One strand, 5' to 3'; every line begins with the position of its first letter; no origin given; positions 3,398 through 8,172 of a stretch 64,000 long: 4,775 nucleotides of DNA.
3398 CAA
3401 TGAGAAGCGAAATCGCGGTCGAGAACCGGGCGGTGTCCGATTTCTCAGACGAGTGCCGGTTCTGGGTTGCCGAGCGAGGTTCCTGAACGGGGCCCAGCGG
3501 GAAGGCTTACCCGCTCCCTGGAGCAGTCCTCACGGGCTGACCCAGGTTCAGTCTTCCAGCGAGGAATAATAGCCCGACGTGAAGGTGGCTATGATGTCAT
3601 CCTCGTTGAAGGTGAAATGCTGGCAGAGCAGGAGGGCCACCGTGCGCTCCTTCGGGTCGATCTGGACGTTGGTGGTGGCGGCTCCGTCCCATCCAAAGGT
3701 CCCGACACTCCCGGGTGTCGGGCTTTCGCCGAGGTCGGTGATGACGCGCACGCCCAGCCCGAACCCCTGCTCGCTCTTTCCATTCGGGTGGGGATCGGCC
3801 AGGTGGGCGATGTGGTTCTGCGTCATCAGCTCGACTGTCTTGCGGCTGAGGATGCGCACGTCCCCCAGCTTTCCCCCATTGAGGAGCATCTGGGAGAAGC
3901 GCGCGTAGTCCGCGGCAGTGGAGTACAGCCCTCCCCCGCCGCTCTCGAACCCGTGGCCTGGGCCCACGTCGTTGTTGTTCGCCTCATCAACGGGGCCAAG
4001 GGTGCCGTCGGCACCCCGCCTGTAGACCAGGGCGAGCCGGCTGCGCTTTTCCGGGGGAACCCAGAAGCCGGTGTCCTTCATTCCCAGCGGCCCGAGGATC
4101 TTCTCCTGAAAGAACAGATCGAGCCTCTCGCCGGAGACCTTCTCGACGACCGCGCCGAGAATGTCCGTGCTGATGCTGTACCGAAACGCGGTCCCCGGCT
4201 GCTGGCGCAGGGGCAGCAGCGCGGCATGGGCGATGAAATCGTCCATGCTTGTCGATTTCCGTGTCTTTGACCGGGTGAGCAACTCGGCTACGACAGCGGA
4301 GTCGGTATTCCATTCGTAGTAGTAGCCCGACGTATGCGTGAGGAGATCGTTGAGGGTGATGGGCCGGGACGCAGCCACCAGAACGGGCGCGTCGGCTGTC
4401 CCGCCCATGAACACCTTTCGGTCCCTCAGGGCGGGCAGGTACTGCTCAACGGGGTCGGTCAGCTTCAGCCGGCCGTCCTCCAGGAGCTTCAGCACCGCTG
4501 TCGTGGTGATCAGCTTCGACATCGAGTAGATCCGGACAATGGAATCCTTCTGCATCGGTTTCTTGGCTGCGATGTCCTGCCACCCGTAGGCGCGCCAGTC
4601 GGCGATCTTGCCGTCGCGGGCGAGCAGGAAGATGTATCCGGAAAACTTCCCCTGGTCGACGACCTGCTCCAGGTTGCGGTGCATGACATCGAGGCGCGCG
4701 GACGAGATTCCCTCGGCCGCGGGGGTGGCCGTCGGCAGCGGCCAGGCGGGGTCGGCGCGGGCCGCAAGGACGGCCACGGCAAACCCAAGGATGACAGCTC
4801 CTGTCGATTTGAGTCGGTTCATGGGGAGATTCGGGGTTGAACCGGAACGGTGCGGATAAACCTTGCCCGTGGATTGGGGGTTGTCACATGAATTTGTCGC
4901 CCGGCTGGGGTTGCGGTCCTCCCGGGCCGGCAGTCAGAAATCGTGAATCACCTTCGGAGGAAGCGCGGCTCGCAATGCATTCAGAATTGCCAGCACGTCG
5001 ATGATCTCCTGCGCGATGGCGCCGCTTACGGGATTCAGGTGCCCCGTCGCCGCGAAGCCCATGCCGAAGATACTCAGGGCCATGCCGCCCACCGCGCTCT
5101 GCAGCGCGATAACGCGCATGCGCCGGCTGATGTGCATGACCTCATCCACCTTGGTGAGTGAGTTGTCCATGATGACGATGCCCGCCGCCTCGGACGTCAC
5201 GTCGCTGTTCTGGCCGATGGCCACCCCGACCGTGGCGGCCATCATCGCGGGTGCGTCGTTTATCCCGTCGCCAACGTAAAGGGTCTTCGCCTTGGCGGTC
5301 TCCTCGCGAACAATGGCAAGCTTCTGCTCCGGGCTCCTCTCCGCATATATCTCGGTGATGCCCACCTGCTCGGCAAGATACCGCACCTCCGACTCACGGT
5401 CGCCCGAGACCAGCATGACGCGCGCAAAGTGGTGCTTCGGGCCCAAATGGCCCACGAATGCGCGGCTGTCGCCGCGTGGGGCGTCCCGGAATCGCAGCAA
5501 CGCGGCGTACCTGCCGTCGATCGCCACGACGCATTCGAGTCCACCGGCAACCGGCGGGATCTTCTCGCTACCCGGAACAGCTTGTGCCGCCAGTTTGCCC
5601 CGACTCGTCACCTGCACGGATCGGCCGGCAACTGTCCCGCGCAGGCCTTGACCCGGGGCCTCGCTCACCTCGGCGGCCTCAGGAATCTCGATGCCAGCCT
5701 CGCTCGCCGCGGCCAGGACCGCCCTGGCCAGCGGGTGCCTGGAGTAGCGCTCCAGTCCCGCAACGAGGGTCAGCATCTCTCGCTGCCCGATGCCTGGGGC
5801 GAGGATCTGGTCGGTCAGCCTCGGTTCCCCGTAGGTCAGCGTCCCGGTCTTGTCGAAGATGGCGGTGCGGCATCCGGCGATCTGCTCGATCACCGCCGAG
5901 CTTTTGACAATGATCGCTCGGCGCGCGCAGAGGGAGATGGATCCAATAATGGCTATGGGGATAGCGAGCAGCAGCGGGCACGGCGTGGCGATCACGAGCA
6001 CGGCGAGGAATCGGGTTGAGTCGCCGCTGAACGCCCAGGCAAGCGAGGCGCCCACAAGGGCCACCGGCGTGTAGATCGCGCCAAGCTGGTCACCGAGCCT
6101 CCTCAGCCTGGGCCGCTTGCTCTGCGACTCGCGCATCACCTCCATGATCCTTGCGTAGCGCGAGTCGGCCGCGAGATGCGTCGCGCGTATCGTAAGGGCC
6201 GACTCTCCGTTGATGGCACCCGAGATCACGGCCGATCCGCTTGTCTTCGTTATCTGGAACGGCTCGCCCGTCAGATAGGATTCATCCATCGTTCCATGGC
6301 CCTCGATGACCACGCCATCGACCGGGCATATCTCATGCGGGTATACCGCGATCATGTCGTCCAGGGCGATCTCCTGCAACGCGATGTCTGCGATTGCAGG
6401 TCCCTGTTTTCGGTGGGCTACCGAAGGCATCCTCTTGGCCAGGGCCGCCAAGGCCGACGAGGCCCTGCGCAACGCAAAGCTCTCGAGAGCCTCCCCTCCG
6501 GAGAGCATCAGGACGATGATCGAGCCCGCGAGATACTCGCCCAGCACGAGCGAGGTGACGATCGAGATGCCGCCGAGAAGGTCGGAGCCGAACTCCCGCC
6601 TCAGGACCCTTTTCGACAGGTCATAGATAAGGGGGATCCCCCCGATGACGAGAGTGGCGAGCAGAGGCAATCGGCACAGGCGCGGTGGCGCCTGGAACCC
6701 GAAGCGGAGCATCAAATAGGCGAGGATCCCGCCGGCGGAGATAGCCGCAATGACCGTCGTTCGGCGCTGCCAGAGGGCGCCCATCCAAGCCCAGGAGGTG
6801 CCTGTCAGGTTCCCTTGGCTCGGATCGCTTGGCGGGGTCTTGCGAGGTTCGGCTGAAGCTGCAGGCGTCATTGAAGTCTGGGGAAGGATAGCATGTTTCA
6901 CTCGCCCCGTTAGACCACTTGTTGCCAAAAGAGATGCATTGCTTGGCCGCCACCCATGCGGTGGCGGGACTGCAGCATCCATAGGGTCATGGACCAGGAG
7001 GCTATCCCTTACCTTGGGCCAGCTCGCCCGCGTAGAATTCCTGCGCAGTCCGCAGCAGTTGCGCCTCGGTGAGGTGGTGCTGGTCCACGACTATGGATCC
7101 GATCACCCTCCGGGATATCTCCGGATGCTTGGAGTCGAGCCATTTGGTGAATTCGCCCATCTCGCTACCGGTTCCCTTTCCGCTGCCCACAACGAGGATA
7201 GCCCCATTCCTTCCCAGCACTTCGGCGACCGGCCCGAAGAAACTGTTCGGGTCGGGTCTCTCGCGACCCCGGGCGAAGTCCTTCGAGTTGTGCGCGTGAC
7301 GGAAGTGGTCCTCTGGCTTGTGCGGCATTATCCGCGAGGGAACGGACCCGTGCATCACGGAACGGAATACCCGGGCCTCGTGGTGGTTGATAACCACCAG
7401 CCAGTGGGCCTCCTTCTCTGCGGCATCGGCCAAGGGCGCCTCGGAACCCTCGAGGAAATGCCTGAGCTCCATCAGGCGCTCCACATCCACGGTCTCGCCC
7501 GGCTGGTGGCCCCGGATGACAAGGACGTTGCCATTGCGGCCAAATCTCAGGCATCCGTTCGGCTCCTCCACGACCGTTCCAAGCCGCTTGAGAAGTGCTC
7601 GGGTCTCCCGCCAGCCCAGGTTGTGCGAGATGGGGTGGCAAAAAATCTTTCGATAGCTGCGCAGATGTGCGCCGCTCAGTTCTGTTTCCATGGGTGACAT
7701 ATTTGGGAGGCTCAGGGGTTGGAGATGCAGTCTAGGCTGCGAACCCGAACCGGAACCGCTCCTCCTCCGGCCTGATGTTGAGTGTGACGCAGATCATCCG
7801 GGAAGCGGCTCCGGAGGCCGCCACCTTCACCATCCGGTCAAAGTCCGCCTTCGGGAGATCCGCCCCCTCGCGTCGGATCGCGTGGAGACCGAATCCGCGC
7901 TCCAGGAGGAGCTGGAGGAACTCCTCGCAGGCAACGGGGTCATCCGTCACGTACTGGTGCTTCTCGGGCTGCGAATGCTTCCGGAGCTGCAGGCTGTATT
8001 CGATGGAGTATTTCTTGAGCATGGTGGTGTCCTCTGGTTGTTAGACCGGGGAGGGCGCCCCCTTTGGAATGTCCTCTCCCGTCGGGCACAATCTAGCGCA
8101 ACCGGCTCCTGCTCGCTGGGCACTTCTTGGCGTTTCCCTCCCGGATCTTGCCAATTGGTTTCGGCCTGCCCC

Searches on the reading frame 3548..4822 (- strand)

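Call 25: search_protein_families(library=pfam, proteins=[window:3548-4822:-], max_evalue=0.001)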
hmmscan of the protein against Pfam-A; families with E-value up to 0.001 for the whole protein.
window:3548-4822:- (424 aa): 1 family
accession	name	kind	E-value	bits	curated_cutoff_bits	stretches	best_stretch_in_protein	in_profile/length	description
PF00144.29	Beta-lactamase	-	1.1e-65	222.5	27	1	49-410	3-318/329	Beta-lactamase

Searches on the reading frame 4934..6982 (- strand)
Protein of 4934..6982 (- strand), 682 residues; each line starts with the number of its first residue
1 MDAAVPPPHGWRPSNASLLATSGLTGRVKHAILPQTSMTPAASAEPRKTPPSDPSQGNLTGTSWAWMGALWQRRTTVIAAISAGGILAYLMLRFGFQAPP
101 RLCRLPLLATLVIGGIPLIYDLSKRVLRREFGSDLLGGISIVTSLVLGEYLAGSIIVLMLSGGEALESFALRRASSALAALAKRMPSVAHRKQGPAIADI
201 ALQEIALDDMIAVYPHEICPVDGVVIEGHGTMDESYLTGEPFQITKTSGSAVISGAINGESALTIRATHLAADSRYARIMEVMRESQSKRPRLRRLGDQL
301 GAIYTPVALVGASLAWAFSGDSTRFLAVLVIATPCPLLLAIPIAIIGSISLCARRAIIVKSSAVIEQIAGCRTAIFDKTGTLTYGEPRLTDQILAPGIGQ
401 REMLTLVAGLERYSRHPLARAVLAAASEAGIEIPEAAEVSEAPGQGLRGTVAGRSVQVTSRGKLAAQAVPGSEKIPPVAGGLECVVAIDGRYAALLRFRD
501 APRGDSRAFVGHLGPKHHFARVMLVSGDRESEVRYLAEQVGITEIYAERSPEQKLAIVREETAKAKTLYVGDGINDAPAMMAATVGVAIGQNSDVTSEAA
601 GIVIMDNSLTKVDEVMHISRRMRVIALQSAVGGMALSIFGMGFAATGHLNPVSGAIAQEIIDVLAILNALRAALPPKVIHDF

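Call 25: search_protein_families(library=pfam, proteins=[window:4934-6982:-], max_evalue=0.001)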
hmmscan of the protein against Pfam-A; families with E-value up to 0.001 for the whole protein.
window:4934-6982:- (682 aa): 2 families
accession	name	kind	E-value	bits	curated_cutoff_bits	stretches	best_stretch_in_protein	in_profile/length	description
PF00122.25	E1-E2_ATPase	-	4.2e-37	127.9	28.1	1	186-355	4-181/181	E1-E2 ATPase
PF00702.32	Hydrolase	-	3.3e-20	73.7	26.4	1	372-583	2-190/191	haloacid dehalogenase-like hydrolase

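Call 75: search_protein_families(library=ncbifam, proteins=[window:4934-6982:-], max_evalue=0.00001)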
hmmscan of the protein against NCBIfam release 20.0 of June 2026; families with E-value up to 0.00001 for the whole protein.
window:4934-6982:- (682 aa): 18 families
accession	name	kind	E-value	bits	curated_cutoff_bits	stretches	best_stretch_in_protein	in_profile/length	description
TIGR01525.1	ATPase-IB_hvy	subfamily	3.3e-147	491.7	346.25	1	134-671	2-559/560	heavy metal translocating P-type ATPase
TIGR01512.1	ATPase-IB2_Cd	subfamily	2.5e-131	438.8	313.5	1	134-673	2-493/494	cadmium family heavy metal-translocating P-type ATPase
TIGR01511.1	ATPase-IB1_Cu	subfamily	9.7e-98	328.3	397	1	153-671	46-540/542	copper-translocating P-type ATPase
NF008262.1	PRK11033.1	equivalog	2.9e-79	267.4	1005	1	100-628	144-683/731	zinc/cadmium/mercury/lead-transporting ATPase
NF007952.0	PRK10671.1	equivalog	9e-73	245.7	1316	1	150-662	290-813/838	copper-exporting P-type ATPase CopA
NF033775.1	P_type_ZntA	exception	1.2e-69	235.5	1240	1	102-629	151-685/732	Zn(II)/Cd(II)/Pb(II) translocating P-type ATPase ZntA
TIGR01494.1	ATPase_P-type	subfamily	4e-52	177.2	62.3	1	156-628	2-444/478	HAD-IC family P-type ATPase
TIGR01497.1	kdpB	equivalog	1e-28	99.9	527.9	2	479-624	424-568/675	potassium-transporting ATPase subunit KdpB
TIGR01647.1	ATPase-IIIA_H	equivalog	1.8e-28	99.2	615.5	2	139-403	44-319/755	plasma-membrane proton-efflux P-type ATPase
NF010609.0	PRK14010.1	equivalog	3.4e-24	85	1323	2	523-623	461-562/673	K(+)-transporting ATPase subunit B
TIGR01657.1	P-ATPase-V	hypoth_equivalog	2.3e-19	68.5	618.25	2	540-612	777-848/1055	ATP13A2 family polyamine export P-type ATPase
TIGR01517.1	ATPase-IIB_Ca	equivalog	5e-19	68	507.05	2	546-621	608-684/882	calcium-translocating P-type ATPase, PMCA-type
TIGR01524.1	ATPase-IIIB_Mg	equivalog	1.5e-16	59.4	610.75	1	536-620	573-658/867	magnesium-translocating P-type ATPase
NF011702.0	PRK15122.1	subfamily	5.4e-16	57.7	975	1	535-614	611-691/907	magnesium-translocating P-type ATPase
TIGR01522.1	ATPase-IIA2_Ca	equivalog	2e-14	52.4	798.3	1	533-611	555-635/854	calcium-transporting P-type ATPase, PMR1-type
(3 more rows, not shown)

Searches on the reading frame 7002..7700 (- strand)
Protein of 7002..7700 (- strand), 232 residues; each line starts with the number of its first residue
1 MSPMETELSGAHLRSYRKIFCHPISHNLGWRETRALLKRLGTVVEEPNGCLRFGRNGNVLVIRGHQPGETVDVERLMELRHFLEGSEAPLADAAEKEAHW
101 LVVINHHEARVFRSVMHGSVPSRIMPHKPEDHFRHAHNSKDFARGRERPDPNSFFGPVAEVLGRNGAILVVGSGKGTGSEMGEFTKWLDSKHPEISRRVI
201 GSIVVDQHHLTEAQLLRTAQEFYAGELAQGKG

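Call 6: search_protein_families(library=pfam, proteins=[window:7002-7700:-], max_evalue=0.01)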
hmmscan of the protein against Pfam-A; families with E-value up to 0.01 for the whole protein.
window:7002-7700:- (232 aa): 0 families

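Call 8: search_protein_families(library=ncbifam, proteins=[window:7002-7700:-], max_evalue=1)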
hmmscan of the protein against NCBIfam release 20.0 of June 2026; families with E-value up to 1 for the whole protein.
window:7002-7700:- (232 aa): 0 families

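Call 66: find_homologous_proteins(query=window:7002-7700:-, max_evalue=1e-60)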
Query window:7002-7700:- (232 aa): 361 proteins with E <= 1e-60 among 944 candidates; the best 120 are listed.
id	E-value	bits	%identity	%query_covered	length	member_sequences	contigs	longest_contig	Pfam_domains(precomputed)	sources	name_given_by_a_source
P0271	5.8e-152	522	100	99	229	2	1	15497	-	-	-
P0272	1.4e-127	442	83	100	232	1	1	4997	-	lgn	-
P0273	1.7e-127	442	86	99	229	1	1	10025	-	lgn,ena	-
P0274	2.0e-95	337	67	95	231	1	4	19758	-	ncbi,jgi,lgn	jgi:hypothetical protein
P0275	1.6e-87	311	62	94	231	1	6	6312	-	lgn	-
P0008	5.3e-87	309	61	95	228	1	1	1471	-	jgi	jgi:hypothetical protein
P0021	1.8e-86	308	62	95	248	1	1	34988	-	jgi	jgi:hypothetical protein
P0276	3.1e-86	307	62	94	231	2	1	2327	-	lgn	-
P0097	6.2e-86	306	62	93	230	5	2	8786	-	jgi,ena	-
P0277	1.1e-85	305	61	94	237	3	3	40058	-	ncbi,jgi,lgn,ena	-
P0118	1.3e-85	305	59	94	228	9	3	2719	-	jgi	jgi:hypothetical protein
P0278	8.8e-85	302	59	97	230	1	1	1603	-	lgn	-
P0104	1.0e-84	302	60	97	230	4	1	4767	-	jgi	-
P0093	1.8e-84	301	59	94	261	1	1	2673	-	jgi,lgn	jgi:hypothetical protein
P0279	1.9e-84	301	60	94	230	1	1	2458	-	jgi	jgi:hypothetical protein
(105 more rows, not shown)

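Call 67: find_encoding_contigs(protein=P0273, flank=6000, max_places=1)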
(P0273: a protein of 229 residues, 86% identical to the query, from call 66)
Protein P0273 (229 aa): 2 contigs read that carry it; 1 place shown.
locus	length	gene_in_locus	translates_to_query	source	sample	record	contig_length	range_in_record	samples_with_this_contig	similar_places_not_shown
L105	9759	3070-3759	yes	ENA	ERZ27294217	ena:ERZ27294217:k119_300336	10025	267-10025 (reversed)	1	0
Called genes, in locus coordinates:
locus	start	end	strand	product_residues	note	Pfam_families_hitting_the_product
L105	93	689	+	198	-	PF00881:Nitroreductase, PF14512:TM1586_NiRdase (faint)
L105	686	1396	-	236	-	PF00072:Response_reg, PF00196:GerE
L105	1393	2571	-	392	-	PF00989:PAS, PF08448:PAS_4, PF13426:PAS_9, PF08447:PAS_3, PF07730:HisKA_3, PF13581:HATPase_c_2, PF02518:HATPase_c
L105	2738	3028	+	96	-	-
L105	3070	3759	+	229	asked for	-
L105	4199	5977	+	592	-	PF00122:E1-E2_ATPase, PF00702:Hydrolase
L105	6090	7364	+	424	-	PF00144:Beta-lactamase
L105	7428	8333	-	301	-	PF13489:Methyltransf_23 (weak), PF08241:Methyltransf_11 (weak), PF13649:Methyltransf_25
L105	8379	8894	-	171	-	-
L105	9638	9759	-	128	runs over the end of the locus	?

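Call 68: find_encoding_contigs(protein=P0274, flank=6000, max_places=1)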
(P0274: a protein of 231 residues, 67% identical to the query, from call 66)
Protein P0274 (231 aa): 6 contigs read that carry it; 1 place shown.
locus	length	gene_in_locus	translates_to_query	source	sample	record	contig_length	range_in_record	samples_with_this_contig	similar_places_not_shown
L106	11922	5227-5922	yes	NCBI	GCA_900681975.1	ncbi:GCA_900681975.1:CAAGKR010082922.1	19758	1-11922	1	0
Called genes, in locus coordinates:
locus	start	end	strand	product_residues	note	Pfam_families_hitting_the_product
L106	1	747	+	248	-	?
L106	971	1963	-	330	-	PF01180:DHO_dh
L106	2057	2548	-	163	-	-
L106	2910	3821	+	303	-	PF10114:PocR, PF00165:HTH_AraC, PF12833:HTH_18, PF00165:HTH_AraC (weak)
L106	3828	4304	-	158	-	-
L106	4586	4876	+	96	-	-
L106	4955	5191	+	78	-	-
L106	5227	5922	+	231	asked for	-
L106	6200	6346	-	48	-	-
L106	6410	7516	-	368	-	-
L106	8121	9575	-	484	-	-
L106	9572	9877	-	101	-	-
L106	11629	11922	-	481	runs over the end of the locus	PF07394:DUF1501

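Call 69: find_encoding_contigs(protein=P0272, flank=5000, max_places=1)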
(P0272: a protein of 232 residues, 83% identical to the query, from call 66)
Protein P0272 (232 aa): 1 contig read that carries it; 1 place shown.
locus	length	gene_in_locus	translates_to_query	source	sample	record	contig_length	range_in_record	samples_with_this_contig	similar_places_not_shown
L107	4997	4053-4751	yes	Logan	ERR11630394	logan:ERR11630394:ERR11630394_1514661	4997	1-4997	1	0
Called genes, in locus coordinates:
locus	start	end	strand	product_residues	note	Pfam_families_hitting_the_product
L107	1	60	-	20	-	?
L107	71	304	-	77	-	-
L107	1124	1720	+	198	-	PF00881:Nitroreductase, PF14512:TM1586_NiRdase (faint)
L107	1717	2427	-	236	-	PF00072:Response_reg, PF00196:GerE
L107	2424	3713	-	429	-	PF00989:PAS, PF08448:PAS_4, PF13426:PAS_9, PF08447:PAS_3, PF07730:HisKA_3, PF02518:HATPase_c, PF13581:HATPase_c_2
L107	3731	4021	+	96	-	-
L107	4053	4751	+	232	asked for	-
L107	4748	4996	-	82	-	?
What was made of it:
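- In L107 the copy A orthologue lacks the ATPase (call 69).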

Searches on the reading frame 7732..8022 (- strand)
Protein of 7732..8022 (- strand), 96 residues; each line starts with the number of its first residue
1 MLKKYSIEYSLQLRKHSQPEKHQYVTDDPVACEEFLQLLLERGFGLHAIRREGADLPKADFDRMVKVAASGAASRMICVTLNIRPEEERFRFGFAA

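Call 6: search_protein_families(library=pfam, proteins=[window:7732-8022:-], max_evalue=0.01)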
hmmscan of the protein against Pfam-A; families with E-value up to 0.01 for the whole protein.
window:7732-8022:- (96 aa): 0 families

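Call 8: search_protein_families(library=ncbifam, proteins=[window:7732-8022:-], max_evalue=1)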
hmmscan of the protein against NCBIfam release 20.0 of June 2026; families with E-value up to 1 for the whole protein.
window:7732-8022:- (96 aa): 0 families

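Call 71: search_solved_structures(query=window:7732-8022:-, max_evalue=10)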
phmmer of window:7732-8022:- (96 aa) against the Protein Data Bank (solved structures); distinct sequences matched with E-value up to 10: 0.
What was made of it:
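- Tried and rejected: A PDB sequence search with the 96-aa ORF gave nothing (call 71).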
